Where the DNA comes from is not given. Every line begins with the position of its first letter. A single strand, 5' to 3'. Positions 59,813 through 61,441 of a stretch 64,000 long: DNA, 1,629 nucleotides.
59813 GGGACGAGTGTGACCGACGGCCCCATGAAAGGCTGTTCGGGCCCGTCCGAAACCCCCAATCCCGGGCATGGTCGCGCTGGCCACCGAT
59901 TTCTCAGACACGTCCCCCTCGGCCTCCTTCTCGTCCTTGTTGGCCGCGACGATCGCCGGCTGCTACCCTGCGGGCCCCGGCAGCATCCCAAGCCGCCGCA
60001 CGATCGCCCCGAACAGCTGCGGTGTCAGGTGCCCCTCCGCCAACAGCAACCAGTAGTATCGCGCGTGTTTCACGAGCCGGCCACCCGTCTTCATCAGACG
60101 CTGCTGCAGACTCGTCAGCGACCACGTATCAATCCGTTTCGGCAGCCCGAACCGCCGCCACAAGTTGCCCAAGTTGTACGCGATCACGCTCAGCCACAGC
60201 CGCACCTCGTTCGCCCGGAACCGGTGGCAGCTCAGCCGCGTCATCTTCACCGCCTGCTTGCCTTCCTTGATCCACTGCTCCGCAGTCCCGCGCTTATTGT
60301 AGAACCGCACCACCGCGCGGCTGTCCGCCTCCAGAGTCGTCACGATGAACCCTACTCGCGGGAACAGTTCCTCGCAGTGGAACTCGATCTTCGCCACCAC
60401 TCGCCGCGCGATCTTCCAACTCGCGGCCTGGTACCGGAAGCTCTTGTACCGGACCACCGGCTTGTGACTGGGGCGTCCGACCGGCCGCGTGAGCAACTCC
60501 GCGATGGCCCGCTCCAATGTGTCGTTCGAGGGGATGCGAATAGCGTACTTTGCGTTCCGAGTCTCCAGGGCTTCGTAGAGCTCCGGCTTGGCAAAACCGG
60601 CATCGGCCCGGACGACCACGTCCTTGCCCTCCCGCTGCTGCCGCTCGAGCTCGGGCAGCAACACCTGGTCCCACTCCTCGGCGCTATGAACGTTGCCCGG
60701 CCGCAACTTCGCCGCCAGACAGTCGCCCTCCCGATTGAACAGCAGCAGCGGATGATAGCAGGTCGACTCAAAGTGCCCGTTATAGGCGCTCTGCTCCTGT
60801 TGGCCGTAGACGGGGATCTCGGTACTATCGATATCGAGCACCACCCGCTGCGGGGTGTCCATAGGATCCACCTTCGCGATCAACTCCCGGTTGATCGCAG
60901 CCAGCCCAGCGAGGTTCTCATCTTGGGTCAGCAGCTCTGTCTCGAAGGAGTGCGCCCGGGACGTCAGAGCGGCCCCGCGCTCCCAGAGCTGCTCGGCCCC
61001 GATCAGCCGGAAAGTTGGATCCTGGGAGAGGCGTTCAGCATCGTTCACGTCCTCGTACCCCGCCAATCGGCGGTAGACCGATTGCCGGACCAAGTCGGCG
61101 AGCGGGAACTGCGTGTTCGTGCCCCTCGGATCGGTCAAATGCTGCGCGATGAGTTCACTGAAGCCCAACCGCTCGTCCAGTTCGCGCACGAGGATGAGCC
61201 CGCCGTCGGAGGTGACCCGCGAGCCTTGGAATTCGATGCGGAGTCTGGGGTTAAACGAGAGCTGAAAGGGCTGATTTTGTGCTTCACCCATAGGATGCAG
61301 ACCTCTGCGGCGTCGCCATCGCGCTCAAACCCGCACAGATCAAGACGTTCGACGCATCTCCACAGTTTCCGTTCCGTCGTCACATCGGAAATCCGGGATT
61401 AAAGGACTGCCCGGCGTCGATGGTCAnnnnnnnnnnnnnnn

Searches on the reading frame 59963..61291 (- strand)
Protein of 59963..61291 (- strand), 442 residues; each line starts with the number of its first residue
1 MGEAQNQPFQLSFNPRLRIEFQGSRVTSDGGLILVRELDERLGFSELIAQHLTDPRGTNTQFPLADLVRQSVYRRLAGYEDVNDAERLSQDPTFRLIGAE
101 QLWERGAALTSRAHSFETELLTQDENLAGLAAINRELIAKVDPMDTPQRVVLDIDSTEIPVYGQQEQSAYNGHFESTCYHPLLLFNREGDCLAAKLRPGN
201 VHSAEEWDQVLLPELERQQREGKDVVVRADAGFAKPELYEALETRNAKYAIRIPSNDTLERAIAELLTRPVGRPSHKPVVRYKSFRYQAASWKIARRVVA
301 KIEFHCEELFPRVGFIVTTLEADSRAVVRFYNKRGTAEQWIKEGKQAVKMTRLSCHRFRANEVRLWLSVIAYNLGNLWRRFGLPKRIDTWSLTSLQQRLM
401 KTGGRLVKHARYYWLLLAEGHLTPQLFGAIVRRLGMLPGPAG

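Call 46: find_encoding_contigs(protein=window:59963-61291:-, flank=10000, max_places=1)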
Protein window:59963-61291:- (442 aa): 2 contigs read that carry it; 1 place shown.
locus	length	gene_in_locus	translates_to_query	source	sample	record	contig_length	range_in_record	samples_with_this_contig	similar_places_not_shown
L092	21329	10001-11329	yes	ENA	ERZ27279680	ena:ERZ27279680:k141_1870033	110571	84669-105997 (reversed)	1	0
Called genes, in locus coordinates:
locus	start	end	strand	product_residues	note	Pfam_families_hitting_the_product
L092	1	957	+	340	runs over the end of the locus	PF01590:GAF, PF13185:GAF_2, PF13492:GAF_3, PF00990:GGDEF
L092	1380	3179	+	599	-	PF01590:GAF, PF13185:GAF_2, PF13492:GAF_3 (weak), PF13487:HD_5, PF01966:HD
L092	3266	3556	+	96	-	-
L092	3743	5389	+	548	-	PF04185:Phosphoesterase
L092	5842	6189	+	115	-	PF17648:Luciferase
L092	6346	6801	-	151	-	-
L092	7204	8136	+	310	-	PF02826:2-Hacid_dh_C (weak), PF03446:NAD_binding_2, PF03807:F420_oxidored (weak), PF14833:NAD_binding_11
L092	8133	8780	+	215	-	PF03737:RraA-like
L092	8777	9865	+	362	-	PF02615:Ldh_2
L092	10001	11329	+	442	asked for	PF13701:DDE_Tnp_1_4, PF01609:DDE_Tnp_1, PF13546:DDE_5 (weak)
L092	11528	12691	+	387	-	PF00465:Fe-ADH, PF13685:Fe-ADH_2, PF25137:ADH_Fe_C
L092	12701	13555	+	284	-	PF00171:Aldedh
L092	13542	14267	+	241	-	PF00392:GntR, PF07729:FCD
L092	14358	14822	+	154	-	PF02502:LacAB_rpiB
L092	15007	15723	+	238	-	PF03737:RraA-like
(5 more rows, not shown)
